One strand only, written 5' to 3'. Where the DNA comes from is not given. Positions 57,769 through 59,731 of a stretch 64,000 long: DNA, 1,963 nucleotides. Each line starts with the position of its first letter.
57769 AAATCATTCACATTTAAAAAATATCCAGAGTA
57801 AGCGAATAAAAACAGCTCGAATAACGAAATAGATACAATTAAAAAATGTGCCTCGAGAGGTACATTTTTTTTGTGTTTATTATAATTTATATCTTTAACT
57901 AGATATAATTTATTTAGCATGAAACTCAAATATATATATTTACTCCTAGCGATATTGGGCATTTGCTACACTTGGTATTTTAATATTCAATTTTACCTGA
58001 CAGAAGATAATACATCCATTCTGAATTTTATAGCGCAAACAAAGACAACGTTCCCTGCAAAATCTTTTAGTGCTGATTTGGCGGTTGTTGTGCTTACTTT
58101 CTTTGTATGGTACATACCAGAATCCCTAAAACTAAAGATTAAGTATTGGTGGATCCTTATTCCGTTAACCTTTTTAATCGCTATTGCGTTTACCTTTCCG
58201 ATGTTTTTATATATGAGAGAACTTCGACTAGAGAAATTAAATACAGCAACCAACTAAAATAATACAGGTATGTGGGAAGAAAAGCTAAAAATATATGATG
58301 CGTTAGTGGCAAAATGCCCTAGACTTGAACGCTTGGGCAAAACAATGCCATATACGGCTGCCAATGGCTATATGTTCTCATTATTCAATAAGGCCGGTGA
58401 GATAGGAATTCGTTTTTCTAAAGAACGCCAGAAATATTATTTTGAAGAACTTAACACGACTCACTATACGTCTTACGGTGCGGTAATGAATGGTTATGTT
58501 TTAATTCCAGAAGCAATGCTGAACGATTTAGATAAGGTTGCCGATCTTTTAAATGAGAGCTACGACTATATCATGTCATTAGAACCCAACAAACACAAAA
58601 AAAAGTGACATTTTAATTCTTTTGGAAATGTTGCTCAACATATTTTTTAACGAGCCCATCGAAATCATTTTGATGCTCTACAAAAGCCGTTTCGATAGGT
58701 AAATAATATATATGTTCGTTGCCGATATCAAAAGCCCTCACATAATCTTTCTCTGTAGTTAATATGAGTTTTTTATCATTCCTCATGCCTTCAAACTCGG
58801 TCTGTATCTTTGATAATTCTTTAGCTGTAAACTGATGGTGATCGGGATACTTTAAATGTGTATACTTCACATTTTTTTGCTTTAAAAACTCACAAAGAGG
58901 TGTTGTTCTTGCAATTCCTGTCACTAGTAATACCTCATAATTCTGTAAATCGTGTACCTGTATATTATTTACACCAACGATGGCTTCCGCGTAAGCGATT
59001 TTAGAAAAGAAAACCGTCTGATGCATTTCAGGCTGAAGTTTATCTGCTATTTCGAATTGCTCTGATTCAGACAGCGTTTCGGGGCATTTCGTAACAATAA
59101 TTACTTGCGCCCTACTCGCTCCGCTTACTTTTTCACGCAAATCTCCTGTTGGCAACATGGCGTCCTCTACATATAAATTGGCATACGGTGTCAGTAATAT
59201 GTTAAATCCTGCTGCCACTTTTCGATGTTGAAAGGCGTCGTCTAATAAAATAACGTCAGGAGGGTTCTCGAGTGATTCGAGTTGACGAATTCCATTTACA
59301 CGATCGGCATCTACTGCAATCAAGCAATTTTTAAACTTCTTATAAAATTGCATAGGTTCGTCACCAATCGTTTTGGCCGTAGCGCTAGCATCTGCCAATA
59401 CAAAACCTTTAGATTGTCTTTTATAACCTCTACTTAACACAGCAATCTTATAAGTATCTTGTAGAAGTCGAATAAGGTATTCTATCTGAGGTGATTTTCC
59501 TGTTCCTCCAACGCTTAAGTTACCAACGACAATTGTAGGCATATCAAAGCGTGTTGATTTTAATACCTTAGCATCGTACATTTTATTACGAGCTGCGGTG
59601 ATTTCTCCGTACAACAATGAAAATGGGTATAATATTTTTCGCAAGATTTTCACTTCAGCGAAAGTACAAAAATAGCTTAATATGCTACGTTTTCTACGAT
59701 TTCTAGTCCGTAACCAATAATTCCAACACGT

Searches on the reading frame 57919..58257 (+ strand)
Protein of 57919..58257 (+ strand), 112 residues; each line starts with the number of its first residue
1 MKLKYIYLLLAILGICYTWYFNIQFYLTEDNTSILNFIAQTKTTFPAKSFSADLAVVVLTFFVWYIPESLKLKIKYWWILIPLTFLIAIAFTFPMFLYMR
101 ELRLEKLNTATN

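Call 54: search_protein_families(library=pfam, proteins=[window:57919-58257:+])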
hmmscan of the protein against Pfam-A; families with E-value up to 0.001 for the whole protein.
window:57919-58257:+ (112 aa): 1 family
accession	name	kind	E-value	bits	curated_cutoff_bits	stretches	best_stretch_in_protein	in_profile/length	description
PF11196.13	DUF2834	-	2.4e-28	98.7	22.9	1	6-101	1-95/96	Protein of unknown function DUF2834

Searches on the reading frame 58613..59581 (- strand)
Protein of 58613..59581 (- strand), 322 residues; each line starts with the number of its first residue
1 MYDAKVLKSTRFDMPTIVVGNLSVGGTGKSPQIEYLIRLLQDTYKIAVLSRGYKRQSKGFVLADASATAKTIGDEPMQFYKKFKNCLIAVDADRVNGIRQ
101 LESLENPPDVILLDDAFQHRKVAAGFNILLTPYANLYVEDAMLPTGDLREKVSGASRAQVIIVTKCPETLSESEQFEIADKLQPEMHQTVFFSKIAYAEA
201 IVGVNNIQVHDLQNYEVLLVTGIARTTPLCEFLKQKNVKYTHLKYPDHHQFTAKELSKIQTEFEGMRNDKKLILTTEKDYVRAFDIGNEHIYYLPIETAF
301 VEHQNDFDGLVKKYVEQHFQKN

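Call 54: search_protein_families(library=pfam, proteins=[window:58613-59581:-])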
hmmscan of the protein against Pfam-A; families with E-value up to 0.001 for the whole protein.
window:58613-59581:- (322 aa): 1 family
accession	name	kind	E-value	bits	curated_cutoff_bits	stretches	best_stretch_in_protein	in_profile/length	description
PF02606.20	LpxK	-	2.7e-69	234.2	27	1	2-313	23-325/328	Tetraacyldisaccharide-1-P 4'-kinase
